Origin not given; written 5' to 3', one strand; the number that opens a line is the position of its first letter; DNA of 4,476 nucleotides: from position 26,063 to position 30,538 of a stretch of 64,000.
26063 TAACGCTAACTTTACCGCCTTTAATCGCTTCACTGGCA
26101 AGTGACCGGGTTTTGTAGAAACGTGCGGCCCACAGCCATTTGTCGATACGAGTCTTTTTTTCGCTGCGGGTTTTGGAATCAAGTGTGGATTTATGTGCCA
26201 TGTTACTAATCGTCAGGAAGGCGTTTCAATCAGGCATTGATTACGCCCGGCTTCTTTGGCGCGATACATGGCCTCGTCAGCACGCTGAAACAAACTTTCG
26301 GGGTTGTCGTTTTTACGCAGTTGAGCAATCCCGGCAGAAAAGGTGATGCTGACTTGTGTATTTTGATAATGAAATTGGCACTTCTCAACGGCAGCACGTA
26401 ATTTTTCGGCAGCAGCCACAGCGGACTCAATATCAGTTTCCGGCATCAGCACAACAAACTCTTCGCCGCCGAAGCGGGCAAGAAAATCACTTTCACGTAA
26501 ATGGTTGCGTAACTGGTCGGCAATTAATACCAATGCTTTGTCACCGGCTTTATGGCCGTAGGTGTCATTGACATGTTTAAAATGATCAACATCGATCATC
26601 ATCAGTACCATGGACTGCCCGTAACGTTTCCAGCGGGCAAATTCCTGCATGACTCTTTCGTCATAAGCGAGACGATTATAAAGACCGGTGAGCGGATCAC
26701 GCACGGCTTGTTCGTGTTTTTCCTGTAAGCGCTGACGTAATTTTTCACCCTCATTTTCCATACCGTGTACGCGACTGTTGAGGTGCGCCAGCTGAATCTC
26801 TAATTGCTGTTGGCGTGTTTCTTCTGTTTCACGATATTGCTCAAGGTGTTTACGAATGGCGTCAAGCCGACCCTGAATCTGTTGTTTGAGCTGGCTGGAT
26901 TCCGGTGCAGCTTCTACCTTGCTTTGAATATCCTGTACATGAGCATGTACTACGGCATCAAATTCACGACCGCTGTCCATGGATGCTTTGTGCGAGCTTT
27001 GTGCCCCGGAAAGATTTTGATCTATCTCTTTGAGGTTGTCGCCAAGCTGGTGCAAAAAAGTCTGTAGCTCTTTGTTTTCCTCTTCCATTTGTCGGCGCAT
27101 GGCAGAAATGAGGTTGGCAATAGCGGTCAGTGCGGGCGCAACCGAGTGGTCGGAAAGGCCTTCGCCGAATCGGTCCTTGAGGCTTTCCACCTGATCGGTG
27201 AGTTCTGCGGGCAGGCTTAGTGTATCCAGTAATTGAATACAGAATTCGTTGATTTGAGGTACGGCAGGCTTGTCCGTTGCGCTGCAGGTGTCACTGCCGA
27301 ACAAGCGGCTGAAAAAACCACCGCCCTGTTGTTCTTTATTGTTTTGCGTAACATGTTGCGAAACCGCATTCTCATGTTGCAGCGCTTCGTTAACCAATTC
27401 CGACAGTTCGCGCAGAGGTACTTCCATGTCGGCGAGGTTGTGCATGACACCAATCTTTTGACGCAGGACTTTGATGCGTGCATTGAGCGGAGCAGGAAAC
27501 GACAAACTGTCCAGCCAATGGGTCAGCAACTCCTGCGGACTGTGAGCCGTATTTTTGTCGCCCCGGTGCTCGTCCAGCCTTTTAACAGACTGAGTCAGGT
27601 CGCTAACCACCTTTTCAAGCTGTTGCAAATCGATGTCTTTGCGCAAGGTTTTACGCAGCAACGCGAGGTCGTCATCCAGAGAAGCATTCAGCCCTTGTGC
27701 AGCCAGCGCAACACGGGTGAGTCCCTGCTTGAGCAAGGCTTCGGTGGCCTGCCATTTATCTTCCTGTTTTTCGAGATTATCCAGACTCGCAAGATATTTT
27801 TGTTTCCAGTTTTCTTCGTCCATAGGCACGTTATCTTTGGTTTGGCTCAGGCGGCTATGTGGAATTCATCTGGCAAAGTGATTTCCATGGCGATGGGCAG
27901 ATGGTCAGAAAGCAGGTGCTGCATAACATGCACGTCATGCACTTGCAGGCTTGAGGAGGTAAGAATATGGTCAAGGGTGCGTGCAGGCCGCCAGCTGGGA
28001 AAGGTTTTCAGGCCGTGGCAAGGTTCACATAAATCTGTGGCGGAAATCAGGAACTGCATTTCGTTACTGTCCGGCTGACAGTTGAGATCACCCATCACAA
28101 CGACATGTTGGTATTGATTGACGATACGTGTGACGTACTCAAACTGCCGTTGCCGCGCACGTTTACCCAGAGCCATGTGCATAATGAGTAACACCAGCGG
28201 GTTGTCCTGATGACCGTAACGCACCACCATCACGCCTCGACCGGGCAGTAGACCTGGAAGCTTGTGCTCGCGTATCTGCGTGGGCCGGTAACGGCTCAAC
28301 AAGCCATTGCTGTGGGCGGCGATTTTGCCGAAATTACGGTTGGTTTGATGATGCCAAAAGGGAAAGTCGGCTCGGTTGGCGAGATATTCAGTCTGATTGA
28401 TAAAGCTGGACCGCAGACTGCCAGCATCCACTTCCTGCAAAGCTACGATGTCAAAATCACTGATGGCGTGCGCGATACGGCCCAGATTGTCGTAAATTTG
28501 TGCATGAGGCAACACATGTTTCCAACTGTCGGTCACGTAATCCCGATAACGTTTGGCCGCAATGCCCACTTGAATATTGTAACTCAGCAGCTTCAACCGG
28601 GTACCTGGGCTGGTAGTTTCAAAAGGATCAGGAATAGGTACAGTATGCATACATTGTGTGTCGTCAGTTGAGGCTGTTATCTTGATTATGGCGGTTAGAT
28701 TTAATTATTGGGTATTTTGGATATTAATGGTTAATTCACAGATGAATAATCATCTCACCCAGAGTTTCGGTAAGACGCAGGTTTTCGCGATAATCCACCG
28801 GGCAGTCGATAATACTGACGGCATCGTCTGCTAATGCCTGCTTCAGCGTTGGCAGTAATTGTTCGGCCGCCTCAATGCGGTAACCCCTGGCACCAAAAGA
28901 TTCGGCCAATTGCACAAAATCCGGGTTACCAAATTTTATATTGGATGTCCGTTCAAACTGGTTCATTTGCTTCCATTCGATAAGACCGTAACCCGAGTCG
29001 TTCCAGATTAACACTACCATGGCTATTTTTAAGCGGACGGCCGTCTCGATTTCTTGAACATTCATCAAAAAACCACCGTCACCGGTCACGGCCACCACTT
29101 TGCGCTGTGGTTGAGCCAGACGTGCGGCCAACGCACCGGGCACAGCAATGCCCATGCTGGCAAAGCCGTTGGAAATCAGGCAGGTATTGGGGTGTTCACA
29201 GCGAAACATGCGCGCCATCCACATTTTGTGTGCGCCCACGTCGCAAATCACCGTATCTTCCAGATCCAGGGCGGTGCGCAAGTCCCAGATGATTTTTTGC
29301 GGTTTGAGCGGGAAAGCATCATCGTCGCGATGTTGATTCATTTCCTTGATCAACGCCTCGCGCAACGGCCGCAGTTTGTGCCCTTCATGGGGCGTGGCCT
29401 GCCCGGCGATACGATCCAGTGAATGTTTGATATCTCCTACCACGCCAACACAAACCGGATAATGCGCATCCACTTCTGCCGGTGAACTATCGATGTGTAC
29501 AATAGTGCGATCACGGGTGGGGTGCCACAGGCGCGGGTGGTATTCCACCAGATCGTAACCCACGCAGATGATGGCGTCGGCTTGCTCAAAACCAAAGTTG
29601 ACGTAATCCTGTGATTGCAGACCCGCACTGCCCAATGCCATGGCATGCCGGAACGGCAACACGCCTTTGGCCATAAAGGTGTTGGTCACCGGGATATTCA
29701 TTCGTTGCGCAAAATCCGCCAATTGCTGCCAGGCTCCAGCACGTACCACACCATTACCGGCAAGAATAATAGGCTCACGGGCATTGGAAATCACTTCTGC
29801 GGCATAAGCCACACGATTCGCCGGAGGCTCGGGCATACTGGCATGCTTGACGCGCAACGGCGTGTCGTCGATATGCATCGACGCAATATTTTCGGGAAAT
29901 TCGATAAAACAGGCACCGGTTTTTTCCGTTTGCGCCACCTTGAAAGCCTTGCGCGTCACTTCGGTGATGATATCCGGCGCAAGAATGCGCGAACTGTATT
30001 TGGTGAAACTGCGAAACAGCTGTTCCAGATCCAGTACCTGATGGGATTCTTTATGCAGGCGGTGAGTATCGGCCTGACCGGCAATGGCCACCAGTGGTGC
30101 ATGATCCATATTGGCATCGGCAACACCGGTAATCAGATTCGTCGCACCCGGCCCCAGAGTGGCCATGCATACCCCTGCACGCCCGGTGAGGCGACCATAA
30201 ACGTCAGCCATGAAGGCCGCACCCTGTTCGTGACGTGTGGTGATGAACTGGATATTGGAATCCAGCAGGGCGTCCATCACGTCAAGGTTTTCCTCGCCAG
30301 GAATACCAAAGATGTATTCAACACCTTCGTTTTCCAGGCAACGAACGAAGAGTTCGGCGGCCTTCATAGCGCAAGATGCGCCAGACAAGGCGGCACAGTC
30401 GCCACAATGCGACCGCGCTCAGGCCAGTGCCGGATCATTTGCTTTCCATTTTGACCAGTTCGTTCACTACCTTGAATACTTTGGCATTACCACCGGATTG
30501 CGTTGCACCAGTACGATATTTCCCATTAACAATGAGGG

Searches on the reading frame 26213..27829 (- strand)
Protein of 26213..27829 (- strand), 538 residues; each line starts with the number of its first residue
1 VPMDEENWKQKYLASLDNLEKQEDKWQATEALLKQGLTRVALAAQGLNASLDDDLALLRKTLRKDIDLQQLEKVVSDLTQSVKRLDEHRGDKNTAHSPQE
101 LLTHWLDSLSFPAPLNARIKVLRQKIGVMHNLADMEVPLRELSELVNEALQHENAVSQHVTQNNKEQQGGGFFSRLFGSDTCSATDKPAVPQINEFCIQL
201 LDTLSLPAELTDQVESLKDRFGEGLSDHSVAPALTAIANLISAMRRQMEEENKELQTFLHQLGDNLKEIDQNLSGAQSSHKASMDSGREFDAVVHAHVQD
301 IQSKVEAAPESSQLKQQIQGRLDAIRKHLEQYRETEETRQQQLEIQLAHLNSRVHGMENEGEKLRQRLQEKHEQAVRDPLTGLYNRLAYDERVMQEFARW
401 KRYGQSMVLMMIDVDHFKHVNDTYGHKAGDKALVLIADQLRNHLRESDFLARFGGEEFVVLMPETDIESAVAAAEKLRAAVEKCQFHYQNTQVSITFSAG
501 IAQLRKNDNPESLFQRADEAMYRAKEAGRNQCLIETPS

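Call 34: search_protein_families(library=ncbifam, proteins=[window:26213-27829:-], max_evalue=1e-10)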
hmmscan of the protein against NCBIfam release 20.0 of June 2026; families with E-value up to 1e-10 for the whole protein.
window:26213-27829:- (538 aa): 21 families
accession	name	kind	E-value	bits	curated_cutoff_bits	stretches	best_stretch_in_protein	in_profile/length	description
NF007135.0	PRK09581.1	equivalog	5.4e-56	190.3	474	1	362-533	279-453/457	PleD family two-component system response regulator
NF038266.1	diguan_SiaD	equivalog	6.7e-55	186.2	290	1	316-532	31-252/252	biofilm regulation diguanylate cyclase SiaD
TIGR00254.1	GGDEF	domain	8.3e-54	181.8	37.4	1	373-533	3-165/168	diguanylate cyclase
NF007380.0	PRK09894.1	equivalog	2.1e-50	171.8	256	1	342-534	98-286/296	diguanylate cyclase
NF047654.1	DiguCycDgcRLepto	equivalog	9.4e-49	165.9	500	1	371-532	129-293/295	diguanylate cyclase DgcR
NF007423.1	PRK09966.1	equivalog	9e-46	156.5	325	1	333-525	197-390/390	diguanylate cyclase DgcN/YfiN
NF051473.1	DigCycDgcsShew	equivalog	1.6e-39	136.1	400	1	367-531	127-287/291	diguanylate cyclase DgcS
NF041606.1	dguan_cyc_DgcA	equivalog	4.7e-39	134.3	370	1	397-534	200-338/340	diguanylate cyclase DgcA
NF007298.0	PRK09776.1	equivalog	1.7e-38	132.1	1135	1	365-533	674-843/1111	diguanylate cyclase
NF007599.0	PRK10245.1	equivalog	3.6e-36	124.4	402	1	374-532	209-367/371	diguanylate cyclase AdrA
NF011955.1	PRK15426.1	equivalog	3.7e-34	117.8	408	1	373-534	396-560/564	cellulose biosynthesis regulator diguanylate cyclase DgcQ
NF047872.1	GGDEF_GdpS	equivalog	2.1e-33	116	400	1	372-534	184-349/355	GGDEF domain-containing protein GdpS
NF045675.1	PhdiestaseDibA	equivalog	5.6e-33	114.2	980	1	367-531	195-360/623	phosphodiesterase DibA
NF040885.1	diguan_DgcJ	equivalog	2.7e-32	112.2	500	1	373-529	339-490/493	diguanylate cyclase DgcJ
NF007474.0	PRK10060.1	equivalog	5.1e-27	94.4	782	1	369-534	230-394/663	cyclic di-GMP phosphodiesterase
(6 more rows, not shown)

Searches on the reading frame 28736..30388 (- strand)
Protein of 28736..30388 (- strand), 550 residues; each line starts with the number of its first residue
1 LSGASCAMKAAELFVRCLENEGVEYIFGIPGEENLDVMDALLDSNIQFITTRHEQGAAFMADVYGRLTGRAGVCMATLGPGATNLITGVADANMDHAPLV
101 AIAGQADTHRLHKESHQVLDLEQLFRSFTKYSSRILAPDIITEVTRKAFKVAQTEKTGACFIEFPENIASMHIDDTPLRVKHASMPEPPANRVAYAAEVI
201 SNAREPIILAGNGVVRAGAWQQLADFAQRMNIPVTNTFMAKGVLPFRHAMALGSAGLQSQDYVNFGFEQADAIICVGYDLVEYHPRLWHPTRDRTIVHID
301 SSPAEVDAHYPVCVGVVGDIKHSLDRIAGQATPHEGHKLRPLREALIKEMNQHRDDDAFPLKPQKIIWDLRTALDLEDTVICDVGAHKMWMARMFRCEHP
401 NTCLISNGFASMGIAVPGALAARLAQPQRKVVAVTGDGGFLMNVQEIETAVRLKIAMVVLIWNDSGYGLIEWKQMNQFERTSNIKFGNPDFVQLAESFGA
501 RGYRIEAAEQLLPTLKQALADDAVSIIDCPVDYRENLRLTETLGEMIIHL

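Call 34: search_protein_families(library=ncbifam, proteins=[window:28736-30388:-], max_evalue=1e-10)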
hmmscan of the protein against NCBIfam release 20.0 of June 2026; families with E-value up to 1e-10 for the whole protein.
window:28736-30388:- (550 aa): 52 families (the best 25 are shown)
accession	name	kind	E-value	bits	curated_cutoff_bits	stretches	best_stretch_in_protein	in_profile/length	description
NF006187.0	PRK08322.1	equivalog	3e-239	795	509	1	8-547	2-545/548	acetolactate synthase large subunit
NF006378.0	PRK08617.1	equivalog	7.1e-161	536.3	510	1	7-544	7-551/556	acetolactate synthase AlsS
TIGR02418.1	acolac_catab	equivalog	3.9e-149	497.6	551.1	1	10-540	1-538/539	acetolactate synthase AlsS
TIGR00118.1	acolac_lg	equivalog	5.3e-125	418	538.35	1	8-536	1-539/557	biosynthetic-type acetolactate synthase large subunit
NF004919.0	PRK06276.1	equivalog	1.7e-124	416.3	866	1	8-540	1-547/582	acetolactate synthase large subunit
NF004710.0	PRK06048.1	equivalog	3.3e-113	379.1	976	1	3-537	3-543/561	acetolactate synthase large subunit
NF006052.0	PRK08199.1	subfamily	6.4e-113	378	539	1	7-543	7-548/559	thiamine pyrophosphate protein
NF006524.0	PRK08978.1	equivalog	5.6e-108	361.6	738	1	8-537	1-530/548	acetolactate synthase 2 catalytic subunit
NF006377.0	PRK08611.1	equivalog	2.6e-107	359.8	742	1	8-534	4-532/576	pyruvate oxidase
NF006016.1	PRK08155.1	equivalog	2.3e-102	343.2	870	1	8-536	3-537/554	acetolactate synthase large subunit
NF005824.0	PRK07710.1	equivalog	4.4e-100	335.7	976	1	7-536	16-553/573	acetolactate synthase large subunit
NF005651.0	PRK07418.1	subfamily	2.3e-99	333.3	942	1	7-536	18-564/617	acetolactate synthase large subunit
NF005860.0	PRK07789.1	equivalog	2.5e-99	333.3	881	1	7-530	33-577/615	acetolactate synthase large subunit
NF005058.0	PRK06466.1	equivalog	4.9e-97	325.7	951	1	8-536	4-552/574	acetolactate synthase 3 large subunit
NF006122.0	PRK08266.1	subfamily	5.3e-97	325.5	571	1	7-534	3-527/543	hypothetical protein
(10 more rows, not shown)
